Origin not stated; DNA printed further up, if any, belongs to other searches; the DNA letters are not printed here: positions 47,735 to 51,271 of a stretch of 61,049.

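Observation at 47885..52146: Triple-FHA ABCG-type transporter with a large Cys/Pro/coiled-coil outer insert, translationally coupled to a DUF1080-like lipoprotein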

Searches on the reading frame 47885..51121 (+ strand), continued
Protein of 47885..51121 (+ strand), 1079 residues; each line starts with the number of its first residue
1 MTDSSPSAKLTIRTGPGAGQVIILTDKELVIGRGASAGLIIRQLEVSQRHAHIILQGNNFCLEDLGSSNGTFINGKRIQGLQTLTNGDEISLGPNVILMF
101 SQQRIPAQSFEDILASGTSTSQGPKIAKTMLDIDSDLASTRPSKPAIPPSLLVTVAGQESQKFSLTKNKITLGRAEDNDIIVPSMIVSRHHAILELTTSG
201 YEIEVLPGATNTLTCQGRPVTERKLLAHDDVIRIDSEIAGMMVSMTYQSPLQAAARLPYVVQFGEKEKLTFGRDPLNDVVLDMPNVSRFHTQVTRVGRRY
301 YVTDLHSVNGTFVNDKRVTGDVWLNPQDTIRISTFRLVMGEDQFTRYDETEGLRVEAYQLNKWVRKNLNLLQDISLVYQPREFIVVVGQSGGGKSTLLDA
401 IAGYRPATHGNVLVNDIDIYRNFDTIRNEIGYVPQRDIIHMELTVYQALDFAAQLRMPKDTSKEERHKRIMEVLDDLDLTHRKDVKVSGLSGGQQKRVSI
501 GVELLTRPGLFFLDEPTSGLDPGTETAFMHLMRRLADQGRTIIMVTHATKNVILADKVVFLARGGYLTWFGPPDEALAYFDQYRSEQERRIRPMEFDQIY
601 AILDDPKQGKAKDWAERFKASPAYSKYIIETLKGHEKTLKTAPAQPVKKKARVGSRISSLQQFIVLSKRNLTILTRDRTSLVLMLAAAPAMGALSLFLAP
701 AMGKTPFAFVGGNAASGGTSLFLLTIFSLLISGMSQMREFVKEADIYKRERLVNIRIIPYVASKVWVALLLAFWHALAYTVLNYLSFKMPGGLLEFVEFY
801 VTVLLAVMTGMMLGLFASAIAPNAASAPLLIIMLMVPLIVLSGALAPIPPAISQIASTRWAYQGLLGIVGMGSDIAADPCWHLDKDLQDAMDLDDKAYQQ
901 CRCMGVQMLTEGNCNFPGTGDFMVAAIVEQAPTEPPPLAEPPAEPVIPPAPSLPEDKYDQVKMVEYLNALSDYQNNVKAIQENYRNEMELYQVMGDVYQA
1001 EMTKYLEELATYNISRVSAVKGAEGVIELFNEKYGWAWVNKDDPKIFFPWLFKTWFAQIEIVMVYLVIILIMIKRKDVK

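Call 10: find_encoding_contigs(protein=P0001, flank=10000, max_places=3)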
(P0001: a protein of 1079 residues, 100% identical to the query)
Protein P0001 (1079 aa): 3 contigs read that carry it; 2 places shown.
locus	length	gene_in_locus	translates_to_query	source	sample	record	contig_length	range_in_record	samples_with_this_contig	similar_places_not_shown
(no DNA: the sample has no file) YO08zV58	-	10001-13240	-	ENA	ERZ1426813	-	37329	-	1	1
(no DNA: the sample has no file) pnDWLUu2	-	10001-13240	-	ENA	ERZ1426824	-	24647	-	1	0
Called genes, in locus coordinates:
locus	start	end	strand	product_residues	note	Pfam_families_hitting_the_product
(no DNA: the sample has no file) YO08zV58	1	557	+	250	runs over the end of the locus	PF17957:Big_7 (weak)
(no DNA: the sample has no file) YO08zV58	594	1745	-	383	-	PF00465:Fe-ADH, PF13685:Fe-ADH_2 (weak), PF25137:ADH_Fe_C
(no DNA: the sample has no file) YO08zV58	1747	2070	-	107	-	PF03992:ABM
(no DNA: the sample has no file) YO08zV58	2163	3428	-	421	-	-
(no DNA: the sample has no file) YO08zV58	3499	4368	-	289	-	PF02548:Pantoate_transf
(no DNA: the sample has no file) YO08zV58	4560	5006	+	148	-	PF12802:MarR_2, PF01047:MarR, PF13463:HTH_27 (weak)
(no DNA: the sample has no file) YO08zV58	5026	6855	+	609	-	PF00664:ABC_membrane, PF00005:ABC_tran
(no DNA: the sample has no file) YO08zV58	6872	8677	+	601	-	PF00664:ABC_membrane, PF00005:ABC_tran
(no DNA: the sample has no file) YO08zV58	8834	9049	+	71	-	-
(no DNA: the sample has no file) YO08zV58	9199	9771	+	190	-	-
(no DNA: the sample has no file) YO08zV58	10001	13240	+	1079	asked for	PF00498:FHA, PF16697:Yop-YscD_cpl, PF00498:FHA, PF16697:Yop-YscD_cpl, PF00005:ABC_tran, PF02463:SMC_N (faint), PF13304:AAA_21, PF01061:ABC2_membrane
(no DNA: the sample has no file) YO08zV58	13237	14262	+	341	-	-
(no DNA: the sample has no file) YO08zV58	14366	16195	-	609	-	PF00664:ABC_membrane, PF00005:ABC_tran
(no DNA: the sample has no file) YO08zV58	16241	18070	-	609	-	PF00664:ABC_membrane, PF00005:ABC_tran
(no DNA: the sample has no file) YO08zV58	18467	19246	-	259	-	PF03486:HI0933_like, PF22780:HI0933_like_1st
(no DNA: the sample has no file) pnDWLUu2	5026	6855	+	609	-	PF00664:ABC_membrane, PF00005:ABC_tran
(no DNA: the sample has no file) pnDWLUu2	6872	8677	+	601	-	PF00664:ABC_membrane, PF00005:ABC_tran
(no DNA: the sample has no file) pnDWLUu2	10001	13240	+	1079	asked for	PF00498:FHA, PF16697:Yop-YscD_cpl, PF00498:FHA, PF16697:Yop-YscD_cpl, PF00005:ABC_tran, PF02463:SMC_N (faint), PF13304:AAA_21, PF01061:ABC2_membrane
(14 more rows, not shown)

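Call 11: find_encoding_contigs(protein=P0060, flank=10000, max_places=2)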
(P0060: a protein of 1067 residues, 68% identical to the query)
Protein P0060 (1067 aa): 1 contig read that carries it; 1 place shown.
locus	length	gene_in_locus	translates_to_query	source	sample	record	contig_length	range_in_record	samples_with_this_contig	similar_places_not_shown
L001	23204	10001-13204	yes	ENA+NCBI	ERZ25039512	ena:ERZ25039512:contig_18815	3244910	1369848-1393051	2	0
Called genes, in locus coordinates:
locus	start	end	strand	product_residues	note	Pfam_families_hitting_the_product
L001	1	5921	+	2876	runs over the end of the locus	PF00109:ketoacyl-synt, PF02801:Ketoacyl-synt_C, PF16197:KAsynt_C_assoc, PF00698:Acyl_transf_1, PF00106:adh_short, PF08659:KR, PF13561:adh_short_C2, PF21089:PKS_DH_N, +4 more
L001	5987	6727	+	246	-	PF01648:ACPS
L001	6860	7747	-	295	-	-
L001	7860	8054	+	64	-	-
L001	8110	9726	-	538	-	PF18328:PfaD_N, PF03060:NMO, PF21607:FabD_helical_ins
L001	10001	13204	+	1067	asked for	PF00498:FHA, PF16697:Yop-YscD_cpl, PF00498:FHA, PF16697:Yop-YscD_cpl, PF00005:ABC_tran, PF02463:SMC_N (faint), PF13304:AAA_21 (weak), PF01061:ABC2_membrane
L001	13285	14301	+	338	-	-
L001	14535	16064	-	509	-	PF12072:RNase_Y_N, PF00013:KH_1 (weak), PF01966:HD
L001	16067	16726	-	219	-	PF27462:RecX_N, PF21982:RecX_HTH1, PF02631:RecX_HTH2, PF21981:RecX_HTH3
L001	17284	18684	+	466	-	PF00390:malic, PF03949:Malic_M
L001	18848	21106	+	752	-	PF00390:malic, PF03949:Malic_M, PF01515:PTA_PTB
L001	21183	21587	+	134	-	-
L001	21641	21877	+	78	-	-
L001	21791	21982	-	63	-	-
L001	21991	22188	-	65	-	PF04041:Glyco_hydro_130 (weak)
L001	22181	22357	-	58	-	-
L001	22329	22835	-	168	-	PF14512:TM1586_NiRdase, PF00881:Nitroreductase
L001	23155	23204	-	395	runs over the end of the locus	PF17785:PUA_3, PF13649:Methyltransf_25 (faint), PF10672:Methyltrans_SAM, PF02475:TRM5-TYW2_MTfase (weak), PF03602:Cons_hypoth95, PF09445:Methyltransf_15 (weak)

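Call 16: search_solved_structures(query=A3, max_evalue=0.00001)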
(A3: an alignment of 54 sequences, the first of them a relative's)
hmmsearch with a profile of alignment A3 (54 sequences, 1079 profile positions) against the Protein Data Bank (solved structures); distinct sequences matched with E-value up to 0.00001: 554 (the best 60 are shown).
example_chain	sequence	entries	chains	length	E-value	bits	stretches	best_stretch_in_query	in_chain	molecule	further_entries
9iuk_A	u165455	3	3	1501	1.2e-57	198.7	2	363-748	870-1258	Pleiotropic ABC efflux transporter of multiple drugs CDR1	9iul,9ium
9s2c_A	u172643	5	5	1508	1.8e-53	184.9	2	368-672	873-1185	Pleiotropic ABC efflux transporter of multiple drugs CDR1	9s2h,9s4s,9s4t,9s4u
7p03_A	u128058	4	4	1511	7.7e-50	172.8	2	370-585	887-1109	Pleiotropic ABC efflux transporter of multiple drugs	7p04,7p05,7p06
6eti_A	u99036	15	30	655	9.3e-50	172.6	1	369-853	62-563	ATP-binding cassette sub-family G member 2 | Broad substrate specificity ATP-binding cassette transporter ABCG2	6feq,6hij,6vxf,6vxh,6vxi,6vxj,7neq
5nj3_A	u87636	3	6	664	9.7e-50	172.5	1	369-853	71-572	ATP-binding cassette sub-family G member 2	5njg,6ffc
7oj8_A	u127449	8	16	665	9.8e-50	172.5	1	369-853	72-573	Broad substrate specificity ATP-binding cassette transporter ABCG2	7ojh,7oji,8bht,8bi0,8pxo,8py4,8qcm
6hbu_A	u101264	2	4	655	5.3e-49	170.1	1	369-853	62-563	ATP-binding cassette sub-family G member 2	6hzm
6hco_A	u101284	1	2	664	5.6e-49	170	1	369-853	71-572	ATP-binding cassette sub-family G member 2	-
7w01_A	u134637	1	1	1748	4.7e-46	160.3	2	354-564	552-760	Phospholipid-transporting ATPase ABCA3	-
7w02_A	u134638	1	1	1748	1.6e-44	155.2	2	354-564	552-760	Phospholipid-transporting ATPase ABCA3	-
7lkp_A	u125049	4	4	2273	2.3e-44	154.7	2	378-564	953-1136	Retinal-specific phospholipid-transporting ATPase ABCA4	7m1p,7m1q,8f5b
7e7i_A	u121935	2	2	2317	2.4e-44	154.7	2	378-564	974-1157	Retinal-specific phospholipid-transporting ATPase ABCA4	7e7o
7lkz_A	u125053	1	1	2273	1.1e-42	149.1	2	378-564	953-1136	Retinal-specific phospholipid-transporting ATPase ABCA4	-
7e7q_A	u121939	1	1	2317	1.2e-42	149.1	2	378-564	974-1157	Retinal-specific phospholipid-transporting ATPase ABCA4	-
7r8c_A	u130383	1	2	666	1.3e-41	145.6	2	368-563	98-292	Isoform 4 of ATP-binding cassette sub-family G member 1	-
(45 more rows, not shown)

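Call 33: predict_structure(alignment_id=A3)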
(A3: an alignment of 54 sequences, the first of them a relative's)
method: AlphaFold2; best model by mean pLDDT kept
length: 1079 residues; sequences in the alignment: 54
mean_pLDDT: 73.4   pTM: 0.42
mean pLDDT of the five models: 73.4, 72.8, 68.6, 67.5, 67.3
residues with pLDDT >= 90: 173; 70-90: 562; 50-70: 156; < 50: 188
segments of 3 or more residues with pLDDT < 50: 1-5, 105-144, 255-259, 348-353, 360-408, 424-437, 512-527, 537-539, 543-556, 634-656, 751-753
pLDDT, mean of each block of 10 residues (from residue 1): 54 79 76 81 84 81 85 85 87 87 49 29 26 29 62 73 86 89 85 84 84 70 77 64 75 50 75 79 73 84 79 78 81 70 53 50 38 44 43 36 42 52 47 47 81 72 82 76 77 64 59 43 48 51 43 49 63 78 82 72 76 82 77 41 29 49 83 78 85 87 88 89 92 85 58 67 90 94 90 91 95 91 82 90 80 86 92 90 87 87 90 90 87 88 85 81 84 86 86 87 89 90 90 88 91 93 92 76
secondary structure, 60 per line:
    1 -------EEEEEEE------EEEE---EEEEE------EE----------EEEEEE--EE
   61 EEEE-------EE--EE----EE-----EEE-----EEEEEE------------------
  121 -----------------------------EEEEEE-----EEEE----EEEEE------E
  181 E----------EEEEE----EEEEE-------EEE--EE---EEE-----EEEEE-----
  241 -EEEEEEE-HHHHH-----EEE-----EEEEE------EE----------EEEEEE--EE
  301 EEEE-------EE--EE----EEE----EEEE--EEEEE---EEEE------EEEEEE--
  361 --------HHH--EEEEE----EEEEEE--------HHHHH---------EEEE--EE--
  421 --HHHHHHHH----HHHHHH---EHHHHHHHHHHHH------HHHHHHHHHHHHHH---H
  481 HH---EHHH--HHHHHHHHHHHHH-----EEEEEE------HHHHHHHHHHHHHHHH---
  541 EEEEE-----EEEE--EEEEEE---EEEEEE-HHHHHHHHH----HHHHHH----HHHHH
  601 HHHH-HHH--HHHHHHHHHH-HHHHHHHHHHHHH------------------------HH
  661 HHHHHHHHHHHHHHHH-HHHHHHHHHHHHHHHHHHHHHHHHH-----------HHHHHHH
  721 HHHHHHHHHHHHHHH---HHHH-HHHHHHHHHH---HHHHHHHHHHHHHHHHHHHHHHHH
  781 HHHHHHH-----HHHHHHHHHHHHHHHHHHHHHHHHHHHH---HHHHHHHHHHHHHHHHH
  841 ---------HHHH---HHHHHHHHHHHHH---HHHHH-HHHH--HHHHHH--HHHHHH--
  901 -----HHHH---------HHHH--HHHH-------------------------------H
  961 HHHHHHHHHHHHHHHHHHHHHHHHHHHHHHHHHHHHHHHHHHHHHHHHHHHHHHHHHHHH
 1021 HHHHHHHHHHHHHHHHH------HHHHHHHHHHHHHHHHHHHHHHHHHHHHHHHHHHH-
elements in order (helices of 4 or more, strands of 3 or more residues): E8-14 E21-24 E28-32 E51-56 E59-64 E89-91 E97-102 E150-155 E161-164 E169-173 E192-196 E201-205 E213-215 E223-225 E231-235 E242-248 H250-254 E260-262 E268-272 E291-296 E299-304 E322-324 E329-332 E335-339 E343-346 E353-358 E374-378 E383-388 H397-401 E411-414 H423-430 H435-440 H445-456 H463-476 H492-504 E510-515 H522-537 E541-545 E551-554 E557-562 E566-571 H573-581 H586-591 H596-604 H611-620 H622-634 H659-676 H678-702 H714-735 H739-742 H744-753 H757-787 H793-820 H824-840 H850-853 H857-869 H873-877 H879-882 H885-890 H893-898 H906-909 H919-922 H925-928 H960-1037 H1044-1078
